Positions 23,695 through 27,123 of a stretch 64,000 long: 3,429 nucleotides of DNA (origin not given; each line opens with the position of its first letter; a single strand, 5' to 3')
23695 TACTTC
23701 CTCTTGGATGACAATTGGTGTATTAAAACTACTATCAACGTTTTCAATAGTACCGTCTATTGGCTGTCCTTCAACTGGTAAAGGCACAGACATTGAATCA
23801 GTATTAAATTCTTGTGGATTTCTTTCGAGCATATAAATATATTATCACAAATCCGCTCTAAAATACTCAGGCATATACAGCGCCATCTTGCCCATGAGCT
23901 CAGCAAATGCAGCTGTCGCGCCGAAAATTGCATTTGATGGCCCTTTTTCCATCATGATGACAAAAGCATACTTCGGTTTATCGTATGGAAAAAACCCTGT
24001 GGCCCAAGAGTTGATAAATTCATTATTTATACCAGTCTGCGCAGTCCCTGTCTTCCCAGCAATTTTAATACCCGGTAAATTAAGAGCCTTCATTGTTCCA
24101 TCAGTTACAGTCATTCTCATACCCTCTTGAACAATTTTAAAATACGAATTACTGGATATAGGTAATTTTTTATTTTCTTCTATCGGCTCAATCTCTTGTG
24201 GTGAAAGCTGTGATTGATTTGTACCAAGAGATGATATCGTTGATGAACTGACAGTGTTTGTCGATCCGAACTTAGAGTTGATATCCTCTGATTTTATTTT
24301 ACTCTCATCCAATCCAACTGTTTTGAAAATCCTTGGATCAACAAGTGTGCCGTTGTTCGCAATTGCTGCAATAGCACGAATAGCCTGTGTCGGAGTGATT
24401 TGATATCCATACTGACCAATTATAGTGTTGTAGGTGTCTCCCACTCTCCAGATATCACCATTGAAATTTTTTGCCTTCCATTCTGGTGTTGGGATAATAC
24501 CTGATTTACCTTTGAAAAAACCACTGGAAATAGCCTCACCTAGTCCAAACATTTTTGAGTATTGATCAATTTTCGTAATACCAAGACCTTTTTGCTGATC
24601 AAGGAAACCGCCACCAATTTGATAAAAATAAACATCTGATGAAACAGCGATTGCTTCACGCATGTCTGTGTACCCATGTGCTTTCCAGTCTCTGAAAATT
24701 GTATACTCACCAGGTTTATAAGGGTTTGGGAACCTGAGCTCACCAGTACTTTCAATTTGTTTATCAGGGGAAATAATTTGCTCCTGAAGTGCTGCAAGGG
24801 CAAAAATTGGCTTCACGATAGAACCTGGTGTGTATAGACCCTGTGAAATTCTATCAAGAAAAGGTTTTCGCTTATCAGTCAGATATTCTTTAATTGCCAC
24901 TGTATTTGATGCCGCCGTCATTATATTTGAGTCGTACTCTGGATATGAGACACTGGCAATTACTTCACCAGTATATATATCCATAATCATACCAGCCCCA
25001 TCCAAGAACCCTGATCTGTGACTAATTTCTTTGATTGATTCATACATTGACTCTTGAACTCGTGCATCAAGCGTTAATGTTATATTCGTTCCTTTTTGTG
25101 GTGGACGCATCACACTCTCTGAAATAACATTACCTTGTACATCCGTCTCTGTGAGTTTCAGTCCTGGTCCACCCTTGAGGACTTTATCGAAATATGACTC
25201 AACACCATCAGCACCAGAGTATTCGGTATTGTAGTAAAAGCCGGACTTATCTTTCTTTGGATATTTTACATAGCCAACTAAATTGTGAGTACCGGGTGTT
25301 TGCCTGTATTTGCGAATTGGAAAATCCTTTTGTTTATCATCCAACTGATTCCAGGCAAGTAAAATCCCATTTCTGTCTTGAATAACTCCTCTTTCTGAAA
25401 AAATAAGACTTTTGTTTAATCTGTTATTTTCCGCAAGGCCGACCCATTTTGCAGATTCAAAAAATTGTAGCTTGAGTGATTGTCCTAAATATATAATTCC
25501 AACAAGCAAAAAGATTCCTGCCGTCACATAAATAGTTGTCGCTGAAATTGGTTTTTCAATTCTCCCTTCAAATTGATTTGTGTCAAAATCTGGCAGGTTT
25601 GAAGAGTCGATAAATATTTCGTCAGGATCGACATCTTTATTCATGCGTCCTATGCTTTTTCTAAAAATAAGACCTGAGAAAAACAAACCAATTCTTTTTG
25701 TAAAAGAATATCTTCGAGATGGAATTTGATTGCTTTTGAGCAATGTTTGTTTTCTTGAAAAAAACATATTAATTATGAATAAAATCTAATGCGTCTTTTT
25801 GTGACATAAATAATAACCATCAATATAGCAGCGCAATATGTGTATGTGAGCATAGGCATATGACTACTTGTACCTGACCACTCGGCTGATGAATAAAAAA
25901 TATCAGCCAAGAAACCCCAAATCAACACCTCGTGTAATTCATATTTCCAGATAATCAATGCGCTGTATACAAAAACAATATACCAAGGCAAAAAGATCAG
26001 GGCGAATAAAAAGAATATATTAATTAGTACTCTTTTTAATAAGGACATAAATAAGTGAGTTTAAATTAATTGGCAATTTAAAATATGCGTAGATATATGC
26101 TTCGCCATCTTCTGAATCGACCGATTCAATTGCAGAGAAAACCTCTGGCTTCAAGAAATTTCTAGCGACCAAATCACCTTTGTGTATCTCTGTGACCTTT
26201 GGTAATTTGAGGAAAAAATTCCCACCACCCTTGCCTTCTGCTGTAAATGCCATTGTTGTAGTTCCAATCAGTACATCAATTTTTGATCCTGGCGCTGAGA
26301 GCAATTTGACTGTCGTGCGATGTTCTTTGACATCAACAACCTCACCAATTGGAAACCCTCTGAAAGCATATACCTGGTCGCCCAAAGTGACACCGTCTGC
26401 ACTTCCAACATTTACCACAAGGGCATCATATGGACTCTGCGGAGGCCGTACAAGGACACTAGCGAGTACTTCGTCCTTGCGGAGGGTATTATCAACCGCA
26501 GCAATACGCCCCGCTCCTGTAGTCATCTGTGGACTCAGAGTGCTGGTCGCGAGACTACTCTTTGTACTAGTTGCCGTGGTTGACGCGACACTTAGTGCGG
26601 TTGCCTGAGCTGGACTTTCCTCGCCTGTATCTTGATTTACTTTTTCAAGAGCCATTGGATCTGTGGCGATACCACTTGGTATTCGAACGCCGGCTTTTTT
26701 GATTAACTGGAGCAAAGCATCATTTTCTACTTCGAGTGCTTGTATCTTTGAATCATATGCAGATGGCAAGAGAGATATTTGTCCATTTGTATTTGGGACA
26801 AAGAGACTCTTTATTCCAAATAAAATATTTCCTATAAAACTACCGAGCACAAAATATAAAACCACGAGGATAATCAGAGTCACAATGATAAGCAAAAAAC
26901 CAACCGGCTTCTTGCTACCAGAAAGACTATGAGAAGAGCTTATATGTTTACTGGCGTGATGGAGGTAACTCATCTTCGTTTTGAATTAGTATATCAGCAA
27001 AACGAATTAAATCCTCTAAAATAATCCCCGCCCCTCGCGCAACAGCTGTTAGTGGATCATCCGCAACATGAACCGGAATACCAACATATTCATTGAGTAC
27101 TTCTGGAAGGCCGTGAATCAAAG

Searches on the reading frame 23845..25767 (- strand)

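Call 42: search_protein_families(library=pfam, proteins=[window:23845-25767:-], max_evalue=0.00001)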
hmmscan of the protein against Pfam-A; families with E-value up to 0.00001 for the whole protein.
window:23845-25767:- (640 aa): 2 families
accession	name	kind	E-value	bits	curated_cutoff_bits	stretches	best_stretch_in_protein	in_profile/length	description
PF00905.27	Transpeptidase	-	2.4e-51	175.1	22.1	1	257-625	1-298/299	Penicillin binding protein transpeptidase domain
PF03717.20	PBP_dimer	-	1.2e-10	42.6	24.4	1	150-218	106-179/180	Penicillin-binding Protein dimerisation domain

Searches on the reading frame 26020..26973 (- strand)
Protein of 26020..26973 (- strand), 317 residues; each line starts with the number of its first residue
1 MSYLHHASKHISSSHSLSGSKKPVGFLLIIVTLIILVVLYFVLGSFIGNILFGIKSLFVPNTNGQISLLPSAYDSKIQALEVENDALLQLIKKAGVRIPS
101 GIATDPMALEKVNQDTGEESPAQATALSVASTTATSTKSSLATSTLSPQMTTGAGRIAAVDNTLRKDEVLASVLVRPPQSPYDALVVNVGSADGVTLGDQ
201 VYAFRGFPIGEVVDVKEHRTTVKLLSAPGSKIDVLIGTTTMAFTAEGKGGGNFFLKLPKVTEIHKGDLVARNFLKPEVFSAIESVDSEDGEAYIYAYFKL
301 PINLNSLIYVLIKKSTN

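Call 42: search_protein_families(library=pfam, proteins=[window:26020-26973:-], max_evalue=0.00001)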
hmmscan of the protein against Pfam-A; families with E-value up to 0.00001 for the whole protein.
window:26020-26973:- (317 aa): 1 family
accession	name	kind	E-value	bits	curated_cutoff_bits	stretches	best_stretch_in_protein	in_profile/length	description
PF04085.20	MreC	-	1.3e-13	51.4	28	1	173-312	1-145/147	Rod shape-determining protein MreC, barrel core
